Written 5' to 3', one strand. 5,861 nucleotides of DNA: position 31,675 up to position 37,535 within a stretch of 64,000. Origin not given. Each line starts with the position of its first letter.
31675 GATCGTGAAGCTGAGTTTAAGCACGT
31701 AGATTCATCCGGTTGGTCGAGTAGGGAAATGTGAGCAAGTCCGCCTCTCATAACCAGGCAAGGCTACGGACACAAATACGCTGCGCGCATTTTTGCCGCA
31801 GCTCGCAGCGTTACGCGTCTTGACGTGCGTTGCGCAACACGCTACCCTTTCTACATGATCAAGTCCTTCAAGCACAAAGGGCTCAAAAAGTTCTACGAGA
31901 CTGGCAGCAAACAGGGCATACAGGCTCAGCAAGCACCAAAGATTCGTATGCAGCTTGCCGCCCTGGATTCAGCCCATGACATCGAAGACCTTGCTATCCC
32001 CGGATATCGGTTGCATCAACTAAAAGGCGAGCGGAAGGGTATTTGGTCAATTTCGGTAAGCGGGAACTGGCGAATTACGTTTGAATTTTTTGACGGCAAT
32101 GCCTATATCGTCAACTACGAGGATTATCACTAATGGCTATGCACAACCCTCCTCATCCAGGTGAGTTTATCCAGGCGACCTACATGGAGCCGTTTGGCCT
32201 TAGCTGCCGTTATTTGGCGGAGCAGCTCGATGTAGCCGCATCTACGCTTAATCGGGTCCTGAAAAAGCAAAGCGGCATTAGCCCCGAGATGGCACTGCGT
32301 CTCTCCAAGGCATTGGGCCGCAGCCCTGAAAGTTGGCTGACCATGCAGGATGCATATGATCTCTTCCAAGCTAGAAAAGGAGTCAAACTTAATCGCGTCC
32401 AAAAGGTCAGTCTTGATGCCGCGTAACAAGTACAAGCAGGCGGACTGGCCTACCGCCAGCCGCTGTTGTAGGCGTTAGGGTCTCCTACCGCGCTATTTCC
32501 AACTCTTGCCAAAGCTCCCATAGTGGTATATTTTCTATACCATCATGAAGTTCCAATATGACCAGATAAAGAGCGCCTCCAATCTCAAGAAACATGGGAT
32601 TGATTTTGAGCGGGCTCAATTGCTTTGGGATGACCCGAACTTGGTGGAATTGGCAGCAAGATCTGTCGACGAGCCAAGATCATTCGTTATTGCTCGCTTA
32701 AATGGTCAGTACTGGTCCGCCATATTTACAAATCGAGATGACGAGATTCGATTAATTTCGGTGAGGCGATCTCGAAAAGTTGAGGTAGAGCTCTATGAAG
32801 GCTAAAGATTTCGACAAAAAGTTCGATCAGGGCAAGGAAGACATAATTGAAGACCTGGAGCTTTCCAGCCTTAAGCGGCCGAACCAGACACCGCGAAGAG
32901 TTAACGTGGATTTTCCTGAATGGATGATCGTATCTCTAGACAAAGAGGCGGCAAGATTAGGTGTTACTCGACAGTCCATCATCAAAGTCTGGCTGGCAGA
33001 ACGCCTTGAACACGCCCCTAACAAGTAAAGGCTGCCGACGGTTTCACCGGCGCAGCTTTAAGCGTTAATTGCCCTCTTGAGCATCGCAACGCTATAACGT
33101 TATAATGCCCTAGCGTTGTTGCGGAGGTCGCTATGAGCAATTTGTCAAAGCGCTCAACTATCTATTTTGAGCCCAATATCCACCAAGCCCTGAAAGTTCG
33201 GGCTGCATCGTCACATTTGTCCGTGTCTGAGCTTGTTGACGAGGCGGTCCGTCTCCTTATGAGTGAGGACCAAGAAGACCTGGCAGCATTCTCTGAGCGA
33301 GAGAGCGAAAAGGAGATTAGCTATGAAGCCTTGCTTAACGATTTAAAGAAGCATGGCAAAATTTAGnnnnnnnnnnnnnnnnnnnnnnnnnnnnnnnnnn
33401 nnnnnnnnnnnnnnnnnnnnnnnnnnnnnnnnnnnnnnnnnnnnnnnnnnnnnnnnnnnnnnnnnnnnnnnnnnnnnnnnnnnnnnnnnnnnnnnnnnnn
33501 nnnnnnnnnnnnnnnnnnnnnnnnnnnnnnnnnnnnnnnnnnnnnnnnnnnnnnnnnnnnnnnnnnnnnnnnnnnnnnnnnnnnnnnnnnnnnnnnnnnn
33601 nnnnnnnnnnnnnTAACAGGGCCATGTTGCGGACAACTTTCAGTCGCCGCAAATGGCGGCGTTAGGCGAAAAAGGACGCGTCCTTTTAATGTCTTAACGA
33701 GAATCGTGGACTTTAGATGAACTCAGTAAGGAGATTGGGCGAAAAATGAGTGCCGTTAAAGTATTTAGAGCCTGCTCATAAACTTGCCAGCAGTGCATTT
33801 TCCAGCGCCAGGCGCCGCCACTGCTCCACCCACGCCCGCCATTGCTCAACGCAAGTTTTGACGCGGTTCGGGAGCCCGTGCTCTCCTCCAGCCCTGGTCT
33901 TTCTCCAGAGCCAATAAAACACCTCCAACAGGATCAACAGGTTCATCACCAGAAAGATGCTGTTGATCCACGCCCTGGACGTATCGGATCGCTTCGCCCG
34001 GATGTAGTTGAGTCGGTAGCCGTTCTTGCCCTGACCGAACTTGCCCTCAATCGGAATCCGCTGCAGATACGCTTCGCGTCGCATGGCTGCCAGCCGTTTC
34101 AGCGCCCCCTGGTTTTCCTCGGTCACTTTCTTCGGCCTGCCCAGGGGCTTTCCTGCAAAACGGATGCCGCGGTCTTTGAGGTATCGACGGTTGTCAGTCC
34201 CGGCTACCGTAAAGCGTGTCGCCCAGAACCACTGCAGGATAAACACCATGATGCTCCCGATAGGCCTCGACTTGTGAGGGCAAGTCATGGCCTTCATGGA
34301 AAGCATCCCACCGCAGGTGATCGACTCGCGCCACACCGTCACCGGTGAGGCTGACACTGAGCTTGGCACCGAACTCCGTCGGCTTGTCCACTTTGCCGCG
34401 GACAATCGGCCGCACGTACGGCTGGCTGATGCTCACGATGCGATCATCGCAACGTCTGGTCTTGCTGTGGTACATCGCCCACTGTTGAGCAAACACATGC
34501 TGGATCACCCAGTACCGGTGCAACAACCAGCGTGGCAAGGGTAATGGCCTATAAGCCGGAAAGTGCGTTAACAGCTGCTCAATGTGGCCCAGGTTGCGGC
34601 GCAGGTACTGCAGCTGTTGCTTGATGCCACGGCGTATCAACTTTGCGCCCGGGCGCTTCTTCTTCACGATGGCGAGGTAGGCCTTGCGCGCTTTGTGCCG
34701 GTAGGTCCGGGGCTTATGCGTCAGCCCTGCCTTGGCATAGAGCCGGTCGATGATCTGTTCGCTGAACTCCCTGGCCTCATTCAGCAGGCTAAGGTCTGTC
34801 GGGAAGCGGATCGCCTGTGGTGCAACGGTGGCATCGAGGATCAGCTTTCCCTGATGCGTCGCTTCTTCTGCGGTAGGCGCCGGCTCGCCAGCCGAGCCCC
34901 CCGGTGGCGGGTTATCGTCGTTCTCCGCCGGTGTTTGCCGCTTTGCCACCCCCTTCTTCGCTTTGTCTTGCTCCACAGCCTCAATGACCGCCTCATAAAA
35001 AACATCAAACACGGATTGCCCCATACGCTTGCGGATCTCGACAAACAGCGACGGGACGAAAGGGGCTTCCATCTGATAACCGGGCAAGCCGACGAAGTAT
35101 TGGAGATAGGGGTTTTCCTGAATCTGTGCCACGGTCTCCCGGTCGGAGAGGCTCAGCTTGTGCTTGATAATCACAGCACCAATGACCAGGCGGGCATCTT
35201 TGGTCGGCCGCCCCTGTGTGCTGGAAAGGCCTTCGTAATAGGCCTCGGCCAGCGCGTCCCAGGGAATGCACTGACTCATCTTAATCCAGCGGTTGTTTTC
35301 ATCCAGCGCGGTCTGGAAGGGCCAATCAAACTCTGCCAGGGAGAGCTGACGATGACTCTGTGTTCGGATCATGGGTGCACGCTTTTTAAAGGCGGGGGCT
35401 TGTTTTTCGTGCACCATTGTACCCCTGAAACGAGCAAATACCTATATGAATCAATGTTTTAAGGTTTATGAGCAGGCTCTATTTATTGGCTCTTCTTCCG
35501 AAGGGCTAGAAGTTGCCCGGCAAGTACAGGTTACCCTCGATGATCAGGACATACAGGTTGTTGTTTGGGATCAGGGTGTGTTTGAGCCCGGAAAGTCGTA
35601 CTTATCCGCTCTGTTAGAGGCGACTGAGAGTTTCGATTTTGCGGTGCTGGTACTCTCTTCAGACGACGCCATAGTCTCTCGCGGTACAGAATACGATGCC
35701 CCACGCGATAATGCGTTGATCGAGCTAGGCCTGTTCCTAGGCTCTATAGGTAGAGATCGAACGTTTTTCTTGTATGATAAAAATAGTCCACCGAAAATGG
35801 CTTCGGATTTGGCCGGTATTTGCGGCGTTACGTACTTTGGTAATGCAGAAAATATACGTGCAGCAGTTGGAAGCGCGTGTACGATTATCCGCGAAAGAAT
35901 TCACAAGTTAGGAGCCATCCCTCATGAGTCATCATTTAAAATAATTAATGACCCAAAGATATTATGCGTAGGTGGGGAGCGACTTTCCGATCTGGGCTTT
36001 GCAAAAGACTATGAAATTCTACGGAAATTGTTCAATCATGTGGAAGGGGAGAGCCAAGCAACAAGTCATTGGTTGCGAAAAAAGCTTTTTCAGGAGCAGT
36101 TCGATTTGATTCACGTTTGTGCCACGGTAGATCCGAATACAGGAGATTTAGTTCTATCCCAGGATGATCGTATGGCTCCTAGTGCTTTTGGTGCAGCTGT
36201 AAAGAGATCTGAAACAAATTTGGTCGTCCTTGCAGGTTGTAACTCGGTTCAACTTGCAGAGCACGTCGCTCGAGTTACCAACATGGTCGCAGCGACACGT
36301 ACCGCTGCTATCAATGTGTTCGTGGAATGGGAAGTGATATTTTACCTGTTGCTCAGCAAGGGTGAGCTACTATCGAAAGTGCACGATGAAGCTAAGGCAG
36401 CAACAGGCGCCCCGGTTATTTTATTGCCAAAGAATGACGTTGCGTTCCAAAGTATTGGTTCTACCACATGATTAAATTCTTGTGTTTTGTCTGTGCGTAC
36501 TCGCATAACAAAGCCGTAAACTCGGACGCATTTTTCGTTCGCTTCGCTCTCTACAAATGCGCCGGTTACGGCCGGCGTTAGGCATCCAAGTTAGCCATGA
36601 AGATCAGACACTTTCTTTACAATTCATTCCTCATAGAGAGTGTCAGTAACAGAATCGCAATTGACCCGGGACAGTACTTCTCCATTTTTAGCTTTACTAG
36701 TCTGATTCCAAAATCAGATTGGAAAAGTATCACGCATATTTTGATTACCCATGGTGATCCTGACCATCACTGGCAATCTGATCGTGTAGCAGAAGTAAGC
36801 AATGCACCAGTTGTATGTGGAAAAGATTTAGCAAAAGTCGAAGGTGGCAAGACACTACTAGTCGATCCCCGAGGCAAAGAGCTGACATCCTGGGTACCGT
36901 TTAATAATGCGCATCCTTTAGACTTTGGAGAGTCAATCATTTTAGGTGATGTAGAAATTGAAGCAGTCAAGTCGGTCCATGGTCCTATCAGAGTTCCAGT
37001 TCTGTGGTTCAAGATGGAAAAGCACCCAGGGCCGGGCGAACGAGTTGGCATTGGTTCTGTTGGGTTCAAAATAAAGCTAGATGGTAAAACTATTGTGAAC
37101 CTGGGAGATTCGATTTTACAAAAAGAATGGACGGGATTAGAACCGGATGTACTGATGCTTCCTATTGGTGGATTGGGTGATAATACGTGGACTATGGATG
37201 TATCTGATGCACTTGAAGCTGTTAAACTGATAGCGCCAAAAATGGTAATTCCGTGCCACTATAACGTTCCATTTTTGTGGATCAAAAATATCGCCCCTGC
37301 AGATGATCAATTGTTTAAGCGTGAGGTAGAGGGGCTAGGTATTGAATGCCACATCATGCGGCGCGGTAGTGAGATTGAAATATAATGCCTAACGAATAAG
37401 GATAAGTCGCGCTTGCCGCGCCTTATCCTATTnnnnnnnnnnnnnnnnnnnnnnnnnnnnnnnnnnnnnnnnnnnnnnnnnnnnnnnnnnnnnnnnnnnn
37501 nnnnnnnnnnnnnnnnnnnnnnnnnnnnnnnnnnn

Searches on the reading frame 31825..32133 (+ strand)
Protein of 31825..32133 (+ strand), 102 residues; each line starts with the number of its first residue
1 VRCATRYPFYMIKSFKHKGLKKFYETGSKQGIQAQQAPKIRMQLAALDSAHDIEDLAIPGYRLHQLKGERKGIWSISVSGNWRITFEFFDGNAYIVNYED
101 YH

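Call 38: search_protein_families(library=pfam, proteins=[window:31825-32133:+], max_evalue=0.01)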
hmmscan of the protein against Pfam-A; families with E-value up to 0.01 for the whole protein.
window:31825-32133:+ (102 aa): 1 family
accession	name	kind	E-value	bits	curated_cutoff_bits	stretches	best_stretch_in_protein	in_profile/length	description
PF05015.19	HigB-like_toxin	-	5.9e-25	88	27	1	13-102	1-91/91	RelE-like toxin of type II toxin-antitoxin system HigB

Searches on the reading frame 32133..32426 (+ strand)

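Call 38: search_protein_families(library=pfam, proteins=[window:32133-32426:+], max_evalue=0.01)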
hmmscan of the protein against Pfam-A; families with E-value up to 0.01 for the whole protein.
window:32133-32426:+ (97 aa): 3 families
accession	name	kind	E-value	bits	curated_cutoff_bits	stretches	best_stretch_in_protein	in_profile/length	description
PF01381.28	HTH_3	-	3.4e-08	33.8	23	1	17-66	4-53/55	Helix-turn-helix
PF13560.12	HTH_31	-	0.00016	22.4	27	1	22-66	14-59/64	Helix-turn-helix domain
PF13936.12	HTH_38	-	0.0048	17.1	27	0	22-45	20-43/44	Helix-turn-helix domain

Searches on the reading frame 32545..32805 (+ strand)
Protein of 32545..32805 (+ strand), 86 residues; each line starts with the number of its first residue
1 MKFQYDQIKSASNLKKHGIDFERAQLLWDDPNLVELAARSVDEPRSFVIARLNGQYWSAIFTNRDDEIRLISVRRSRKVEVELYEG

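Call 87: find_encoding_contigs(protein=window:32545-32805:+, flank=3000, max_places=10)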
Protein window:32545-32805:+ (86 aa): 6 contigs read that carry it; 6 places shown.
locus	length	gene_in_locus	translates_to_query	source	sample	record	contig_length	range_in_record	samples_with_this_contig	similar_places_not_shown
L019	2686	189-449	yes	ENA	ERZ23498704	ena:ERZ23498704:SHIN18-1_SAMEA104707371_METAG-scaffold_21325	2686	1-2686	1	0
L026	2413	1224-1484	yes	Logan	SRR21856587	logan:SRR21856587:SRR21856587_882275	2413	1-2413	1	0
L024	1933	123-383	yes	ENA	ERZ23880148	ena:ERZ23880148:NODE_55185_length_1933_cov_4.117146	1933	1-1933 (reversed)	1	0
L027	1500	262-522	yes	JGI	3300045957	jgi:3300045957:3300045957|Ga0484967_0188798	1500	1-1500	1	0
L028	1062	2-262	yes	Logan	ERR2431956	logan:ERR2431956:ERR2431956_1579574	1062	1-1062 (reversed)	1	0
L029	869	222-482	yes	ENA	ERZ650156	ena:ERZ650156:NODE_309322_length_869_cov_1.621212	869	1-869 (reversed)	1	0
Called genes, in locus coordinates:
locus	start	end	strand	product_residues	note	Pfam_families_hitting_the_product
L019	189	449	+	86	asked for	PF04365:BrnT_toxin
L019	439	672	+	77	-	-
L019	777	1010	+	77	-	PF22180:RH3_dom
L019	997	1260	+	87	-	PF05016:ParE_toxin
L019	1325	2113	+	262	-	PF00753:Lactamase_B (weak), PF13483:Lactamase_B_3, PF12706:Lactamase_B_2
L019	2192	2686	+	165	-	?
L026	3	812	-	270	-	?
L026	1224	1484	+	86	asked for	PF04365:BrnT_toxin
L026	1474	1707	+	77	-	-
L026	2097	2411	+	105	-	?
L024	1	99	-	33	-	?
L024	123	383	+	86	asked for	PF04365:BrnT_toxin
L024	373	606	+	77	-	-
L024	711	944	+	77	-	PF22180:RH3_dom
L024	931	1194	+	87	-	PF05016:ParE_toxin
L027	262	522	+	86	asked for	PF04365:BrnT_toxin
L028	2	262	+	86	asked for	PF04365:BrnT_toxin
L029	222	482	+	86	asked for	PF04365:BrnT_toxin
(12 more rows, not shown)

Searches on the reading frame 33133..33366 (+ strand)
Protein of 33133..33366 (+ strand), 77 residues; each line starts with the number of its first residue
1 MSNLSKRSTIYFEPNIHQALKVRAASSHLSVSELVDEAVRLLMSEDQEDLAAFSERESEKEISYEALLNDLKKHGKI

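Call 81: find_encoding_contigs(protein=window:33133-33366:+, flank=4000, max_places=10)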
Protein window:33133-33366:+ (77 aa): 22 contigs read that carry it; 10 places shown.
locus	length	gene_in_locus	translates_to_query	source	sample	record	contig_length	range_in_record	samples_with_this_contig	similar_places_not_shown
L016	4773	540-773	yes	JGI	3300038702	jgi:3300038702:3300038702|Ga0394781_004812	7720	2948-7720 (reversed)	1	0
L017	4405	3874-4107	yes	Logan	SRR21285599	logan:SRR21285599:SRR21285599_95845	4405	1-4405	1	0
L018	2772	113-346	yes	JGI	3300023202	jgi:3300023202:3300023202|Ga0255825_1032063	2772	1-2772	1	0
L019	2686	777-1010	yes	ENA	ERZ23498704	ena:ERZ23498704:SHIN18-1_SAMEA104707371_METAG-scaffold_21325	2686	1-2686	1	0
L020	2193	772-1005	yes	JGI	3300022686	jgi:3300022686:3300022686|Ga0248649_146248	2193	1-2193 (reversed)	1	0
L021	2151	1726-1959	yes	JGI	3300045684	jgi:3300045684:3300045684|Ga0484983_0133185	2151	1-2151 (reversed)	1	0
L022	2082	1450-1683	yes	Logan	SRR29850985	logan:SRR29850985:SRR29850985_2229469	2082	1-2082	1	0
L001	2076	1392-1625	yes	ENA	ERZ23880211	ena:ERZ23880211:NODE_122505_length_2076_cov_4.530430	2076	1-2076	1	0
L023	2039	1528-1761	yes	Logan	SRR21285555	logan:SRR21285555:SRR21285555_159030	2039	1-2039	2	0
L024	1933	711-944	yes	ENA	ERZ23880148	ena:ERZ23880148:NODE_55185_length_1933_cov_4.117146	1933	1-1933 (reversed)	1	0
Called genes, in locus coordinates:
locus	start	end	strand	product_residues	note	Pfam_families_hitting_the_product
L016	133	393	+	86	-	PF13560:HTH_31, PF12844:HTH_19 (weak), PF01381:HTH_3, PF13443:HTH_26 (weak)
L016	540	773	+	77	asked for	PF22180:RH3_dom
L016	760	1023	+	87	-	PF05016:ParE_toxin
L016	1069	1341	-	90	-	PF06769:YoeB_toxin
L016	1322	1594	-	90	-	PF02604:PhdYeFM_antitox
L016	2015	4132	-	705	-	PF00593:TonB_dep_Rec_b-barrel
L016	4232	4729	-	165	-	-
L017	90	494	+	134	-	-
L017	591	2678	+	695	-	PF01436:NHL (faint), PF24684:Vgb_lyase (weak)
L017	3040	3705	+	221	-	-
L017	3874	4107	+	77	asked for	PF22180:RH3_dom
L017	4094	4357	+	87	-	PF05016:ParE_toxin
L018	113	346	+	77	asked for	PF22180:RH3_dom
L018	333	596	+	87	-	PF05016:ParE_toxin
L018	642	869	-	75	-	-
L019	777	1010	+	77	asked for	PF22180:RH3_dom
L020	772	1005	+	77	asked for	PF22180:RH3_dom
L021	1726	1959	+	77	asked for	PF22180:RH3_dom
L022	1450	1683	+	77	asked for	PF22180:RH3_dom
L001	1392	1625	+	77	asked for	PF22180:RH3_dom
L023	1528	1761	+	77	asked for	PF22180:RH3_dom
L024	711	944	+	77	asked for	PF22180:RH3_dom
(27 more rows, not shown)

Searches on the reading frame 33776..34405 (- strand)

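Call 39: search_protein_families(library=pfam, proteins=[window:33776-34405:-], max_evalue=0.01)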
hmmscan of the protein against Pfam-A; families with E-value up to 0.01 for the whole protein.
window:33776-34405:- (209 aa): 2 families
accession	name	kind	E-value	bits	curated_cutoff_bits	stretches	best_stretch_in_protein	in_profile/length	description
PF13586.12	DDE_Tnp_1_2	-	8.3e-13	49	29.2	1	70-156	10-85/86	Transposase DDE domain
PF13751.12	DDE_Tnp_1_6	-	0.009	16.7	25.1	0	106-156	70-121/125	Transposase DDE domain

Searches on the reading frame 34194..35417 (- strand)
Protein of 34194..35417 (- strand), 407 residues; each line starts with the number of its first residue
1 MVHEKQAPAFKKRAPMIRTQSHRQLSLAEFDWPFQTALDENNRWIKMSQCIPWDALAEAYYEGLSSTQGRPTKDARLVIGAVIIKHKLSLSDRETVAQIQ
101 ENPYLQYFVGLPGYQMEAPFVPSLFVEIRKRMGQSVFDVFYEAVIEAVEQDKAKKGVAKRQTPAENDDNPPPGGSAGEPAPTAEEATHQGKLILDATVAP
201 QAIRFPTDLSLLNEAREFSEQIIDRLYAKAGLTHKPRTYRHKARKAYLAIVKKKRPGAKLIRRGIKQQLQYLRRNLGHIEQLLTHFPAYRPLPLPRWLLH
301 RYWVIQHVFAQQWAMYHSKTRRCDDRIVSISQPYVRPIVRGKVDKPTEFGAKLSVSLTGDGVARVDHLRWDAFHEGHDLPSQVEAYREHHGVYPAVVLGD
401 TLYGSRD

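Call 39: search_protein_families(library=pfam, proteins=[window:34194-35417:-], max_evalue=0.01)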
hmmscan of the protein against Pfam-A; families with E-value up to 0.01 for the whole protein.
window:34194-35417:- (407 aa): 1 family
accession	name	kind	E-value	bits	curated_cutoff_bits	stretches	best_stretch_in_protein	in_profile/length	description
PF05598.16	DUF772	-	1.5e-13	50.9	23.1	1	69-140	1-71/74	Transposase domain (DUF772)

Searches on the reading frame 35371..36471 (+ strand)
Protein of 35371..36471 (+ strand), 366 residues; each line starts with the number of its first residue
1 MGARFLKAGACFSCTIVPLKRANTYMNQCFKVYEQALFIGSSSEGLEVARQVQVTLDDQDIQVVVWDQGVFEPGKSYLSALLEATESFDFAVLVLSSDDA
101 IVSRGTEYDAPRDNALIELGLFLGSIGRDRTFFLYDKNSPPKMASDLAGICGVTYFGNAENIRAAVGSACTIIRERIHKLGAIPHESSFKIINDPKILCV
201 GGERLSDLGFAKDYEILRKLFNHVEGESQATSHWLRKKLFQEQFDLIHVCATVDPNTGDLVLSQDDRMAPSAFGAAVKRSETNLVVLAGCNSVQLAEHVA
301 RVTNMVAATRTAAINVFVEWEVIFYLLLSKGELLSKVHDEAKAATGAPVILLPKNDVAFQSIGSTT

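Call 39: search_protein_families(library=pfam, proteins=[window:35371-36471:+], max_evalue=0.01)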
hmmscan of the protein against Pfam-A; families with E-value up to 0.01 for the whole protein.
window:35371-36471:+ (366 aa): 2 families
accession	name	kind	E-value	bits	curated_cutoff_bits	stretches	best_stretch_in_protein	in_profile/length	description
PF10137.14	CAP12-PCTIR_TIR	-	1e-25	90.5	24.7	1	37-153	2-115/119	CAP12/Pycsar effector protein, TIR domain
PF13676.11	TIR_2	-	0.0099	16.8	28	0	41-101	5-63/122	TIR domain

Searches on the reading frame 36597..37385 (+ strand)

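Call 39: search_protein_families(library=pfam, proteins=[window:36597-37385:+], max_evalue=0.01)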
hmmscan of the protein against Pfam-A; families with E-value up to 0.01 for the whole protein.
window:36597-37385:+ (262 aa): 4 families
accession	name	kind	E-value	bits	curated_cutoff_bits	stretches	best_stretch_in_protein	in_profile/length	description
PF13483.12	Lactamase_B_3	-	6e-20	72.3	24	1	3-221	2-160/160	Beta-lactamase superfamily domain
PF12706.13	Lactamase_B_2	-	1.5e-14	54.5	27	1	18-222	1-200/200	Beta-lactamase superfamily domain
PF00753.33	Lactamase_B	-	1.1e-05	26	22.7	1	39-119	38-120/196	Metallo-beta-lactamase superfamily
PF19583.5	ODP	-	0.00068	20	27.2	1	8-76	3-73/194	ODP family beta lactamase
